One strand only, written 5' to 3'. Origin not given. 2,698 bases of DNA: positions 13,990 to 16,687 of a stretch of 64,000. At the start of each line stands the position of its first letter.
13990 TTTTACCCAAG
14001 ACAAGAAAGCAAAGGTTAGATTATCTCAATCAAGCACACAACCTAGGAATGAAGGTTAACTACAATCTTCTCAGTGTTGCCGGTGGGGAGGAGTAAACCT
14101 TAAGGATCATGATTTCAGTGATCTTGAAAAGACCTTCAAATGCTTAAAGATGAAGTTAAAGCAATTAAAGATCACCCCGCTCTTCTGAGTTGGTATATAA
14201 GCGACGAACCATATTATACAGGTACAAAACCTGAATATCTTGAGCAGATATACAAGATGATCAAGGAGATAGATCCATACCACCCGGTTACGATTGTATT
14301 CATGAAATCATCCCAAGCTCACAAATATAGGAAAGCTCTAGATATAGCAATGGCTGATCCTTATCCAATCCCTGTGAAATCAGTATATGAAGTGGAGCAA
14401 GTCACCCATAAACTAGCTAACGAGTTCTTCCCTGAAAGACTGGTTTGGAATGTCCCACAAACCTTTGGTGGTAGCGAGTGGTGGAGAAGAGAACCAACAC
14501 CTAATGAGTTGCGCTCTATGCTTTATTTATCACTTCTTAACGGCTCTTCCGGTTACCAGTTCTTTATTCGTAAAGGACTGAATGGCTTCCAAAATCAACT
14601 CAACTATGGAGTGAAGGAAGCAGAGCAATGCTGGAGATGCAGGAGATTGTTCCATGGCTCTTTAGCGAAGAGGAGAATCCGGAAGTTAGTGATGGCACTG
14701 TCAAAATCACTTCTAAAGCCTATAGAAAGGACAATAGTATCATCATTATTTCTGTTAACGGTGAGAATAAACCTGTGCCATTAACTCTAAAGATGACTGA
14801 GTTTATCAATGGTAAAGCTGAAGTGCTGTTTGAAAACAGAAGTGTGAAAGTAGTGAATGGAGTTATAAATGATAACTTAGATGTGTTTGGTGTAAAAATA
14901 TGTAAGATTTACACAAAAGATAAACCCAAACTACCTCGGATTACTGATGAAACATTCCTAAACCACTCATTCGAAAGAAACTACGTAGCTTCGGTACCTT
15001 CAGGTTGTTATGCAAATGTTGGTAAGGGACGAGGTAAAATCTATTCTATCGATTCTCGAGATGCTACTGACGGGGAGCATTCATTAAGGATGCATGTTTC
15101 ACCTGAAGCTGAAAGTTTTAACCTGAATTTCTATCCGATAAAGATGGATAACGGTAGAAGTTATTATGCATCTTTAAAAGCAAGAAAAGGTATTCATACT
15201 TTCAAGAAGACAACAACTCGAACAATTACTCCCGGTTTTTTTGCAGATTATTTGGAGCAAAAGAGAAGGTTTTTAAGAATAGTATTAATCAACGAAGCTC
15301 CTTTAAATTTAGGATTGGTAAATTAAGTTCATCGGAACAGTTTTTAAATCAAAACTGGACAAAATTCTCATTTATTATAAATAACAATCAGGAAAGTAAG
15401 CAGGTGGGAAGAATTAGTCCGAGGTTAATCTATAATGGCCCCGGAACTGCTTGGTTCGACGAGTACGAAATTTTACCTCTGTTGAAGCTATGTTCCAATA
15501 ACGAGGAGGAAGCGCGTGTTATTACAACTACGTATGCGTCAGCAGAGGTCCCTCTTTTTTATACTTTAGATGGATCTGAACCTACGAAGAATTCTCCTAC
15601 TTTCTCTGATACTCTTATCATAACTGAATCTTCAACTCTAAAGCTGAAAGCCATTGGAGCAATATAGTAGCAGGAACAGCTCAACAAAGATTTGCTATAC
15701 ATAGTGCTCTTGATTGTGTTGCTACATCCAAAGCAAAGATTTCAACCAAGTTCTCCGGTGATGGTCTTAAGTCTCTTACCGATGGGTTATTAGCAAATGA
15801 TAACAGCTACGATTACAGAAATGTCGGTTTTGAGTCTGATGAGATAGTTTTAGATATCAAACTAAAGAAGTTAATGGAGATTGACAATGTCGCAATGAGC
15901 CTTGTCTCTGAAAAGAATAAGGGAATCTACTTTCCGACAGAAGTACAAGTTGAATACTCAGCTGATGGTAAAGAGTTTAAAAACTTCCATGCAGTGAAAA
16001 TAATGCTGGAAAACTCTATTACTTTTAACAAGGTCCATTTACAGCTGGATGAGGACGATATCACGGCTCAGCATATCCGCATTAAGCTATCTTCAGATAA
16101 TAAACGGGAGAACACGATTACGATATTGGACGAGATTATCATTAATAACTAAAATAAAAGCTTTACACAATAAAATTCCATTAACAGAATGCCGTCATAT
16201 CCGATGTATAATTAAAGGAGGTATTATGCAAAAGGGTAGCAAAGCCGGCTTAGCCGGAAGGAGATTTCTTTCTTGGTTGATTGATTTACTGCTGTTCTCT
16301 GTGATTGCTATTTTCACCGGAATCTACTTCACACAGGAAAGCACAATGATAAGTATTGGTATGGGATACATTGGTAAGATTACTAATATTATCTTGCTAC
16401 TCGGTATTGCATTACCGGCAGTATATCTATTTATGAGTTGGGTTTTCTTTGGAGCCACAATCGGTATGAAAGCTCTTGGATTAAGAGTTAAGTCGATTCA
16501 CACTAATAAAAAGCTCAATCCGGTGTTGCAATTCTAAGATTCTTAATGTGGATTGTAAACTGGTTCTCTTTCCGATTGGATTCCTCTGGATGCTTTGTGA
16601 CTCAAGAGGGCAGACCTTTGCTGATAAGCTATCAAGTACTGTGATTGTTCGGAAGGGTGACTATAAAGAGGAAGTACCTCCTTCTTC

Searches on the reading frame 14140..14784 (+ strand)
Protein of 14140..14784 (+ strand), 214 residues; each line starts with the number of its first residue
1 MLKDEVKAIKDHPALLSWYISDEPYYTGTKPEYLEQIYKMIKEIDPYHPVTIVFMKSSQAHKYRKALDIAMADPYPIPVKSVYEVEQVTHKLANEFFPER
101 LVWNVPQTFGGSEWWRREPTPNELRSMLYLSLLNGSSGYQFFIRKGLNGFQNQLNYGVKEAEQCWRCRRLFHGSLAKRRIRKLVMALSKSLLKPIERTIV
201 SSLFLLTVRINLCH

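Call 11: search_protein_families(library=pfam, proteins=[window:14140-14784:+], max_evalue=0.01)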
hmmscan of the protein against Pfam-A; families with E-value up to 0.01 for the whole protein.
window:14140-14784:+ (214 aa): 3 families
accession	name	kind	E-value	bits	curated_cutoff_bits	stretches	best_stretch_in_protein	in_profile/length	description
PF02836.23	Glyco_hydro_2_C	-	9e-05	22.2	21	1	3-59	115-167/302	Glycosyl hydrolases family 2, TIM barrel domain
PF13204.13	Apiosidase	-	0.00023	21.3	26.5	1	18-141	146-276/320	Apiosidase-like, catalytic domain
PF02449.21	Glyco_hydro_42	-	0.00037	20.4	21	1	32-163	215-356/376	Beta-galactosidase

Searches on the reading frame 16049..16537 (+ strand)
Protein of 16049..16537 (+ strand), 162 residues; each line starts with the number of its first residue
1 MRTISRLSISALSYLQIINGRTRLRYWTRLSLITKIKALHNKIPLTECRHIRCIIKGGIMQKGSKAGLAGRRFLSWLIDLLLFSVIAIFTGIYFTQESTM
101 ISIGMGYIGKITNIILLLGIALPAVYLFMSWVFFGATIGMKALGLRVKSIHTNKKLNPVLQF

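Call 11: search_protein_families(library=pfam, proteins=[window:16049-16537:+], max_evalue=0.01)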
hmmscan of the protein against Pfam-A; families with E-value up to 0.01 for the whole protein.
window:16049-16537:+ (162 aa): 1 family
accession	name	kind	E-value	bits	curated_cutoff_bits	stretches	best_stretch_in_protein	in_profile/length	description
PF06271.18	RDD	-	1.2e-10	42.3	24.1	1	69-155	4-89/137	RDD family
